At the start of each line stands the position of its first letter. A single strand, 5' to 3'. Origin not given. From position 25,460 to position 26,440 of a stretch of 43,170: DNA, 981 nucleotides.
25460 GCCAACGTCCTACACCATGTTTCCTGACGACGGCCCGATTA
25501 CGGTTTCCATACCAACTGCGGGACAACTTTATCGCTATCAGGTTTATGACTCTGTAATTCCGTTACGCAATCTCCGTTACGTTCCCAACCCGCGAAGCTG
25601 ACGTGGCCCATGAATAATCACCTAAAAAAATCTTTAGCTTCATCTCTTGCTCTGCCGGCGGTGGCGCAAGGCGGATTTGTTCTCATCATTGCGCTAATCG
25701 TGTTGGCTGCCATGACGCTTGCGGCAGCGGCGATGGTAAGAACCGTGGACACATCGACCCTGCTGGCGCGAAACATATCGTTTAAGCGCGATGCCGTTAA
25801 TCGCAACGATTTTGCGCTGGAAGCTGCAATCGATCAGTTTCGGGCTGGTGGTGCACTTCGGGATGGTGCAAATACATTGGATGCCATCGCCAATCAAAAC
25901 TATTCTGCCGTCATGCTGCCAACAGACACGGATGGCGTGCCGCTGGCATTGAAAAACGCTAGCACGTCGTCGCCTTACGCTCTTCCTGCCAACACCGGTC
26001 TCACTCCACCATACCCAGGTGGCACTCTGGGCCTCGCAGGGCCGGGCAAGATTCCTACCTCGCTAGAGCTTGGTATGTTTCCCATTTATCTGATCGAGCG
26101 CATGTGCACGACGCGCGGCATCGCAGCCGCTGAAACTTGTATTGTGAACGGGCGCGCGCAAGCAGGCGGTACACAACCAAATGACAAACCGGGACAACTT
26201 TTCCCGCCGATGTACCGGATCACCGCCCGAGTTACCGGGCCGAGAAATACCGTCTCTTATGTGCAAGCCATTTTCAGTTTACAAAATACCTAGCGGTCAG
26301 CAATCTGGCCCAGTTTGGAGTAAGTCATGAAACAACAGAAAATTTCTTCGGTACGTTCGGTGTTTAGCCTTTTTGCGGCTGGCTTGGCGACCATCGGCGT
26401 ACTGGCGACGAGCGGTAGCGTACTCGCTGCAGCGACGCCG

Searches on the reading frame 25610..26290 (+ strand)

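Call 63: search_protein_families(library=pfam, proteins=[window:25610-26290:+], max_evalue=0.01)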
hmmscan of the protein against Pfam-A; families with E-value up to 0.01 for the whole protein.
window:25610-26290:+ (227 aa): 1 family
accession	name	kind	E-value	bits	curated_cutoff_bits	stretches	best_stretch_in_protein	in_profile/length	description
PF13681.11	PilX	-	0.0057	17.5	27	0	182-222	55-87/89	Type IV pilus assembly protein PilX C-term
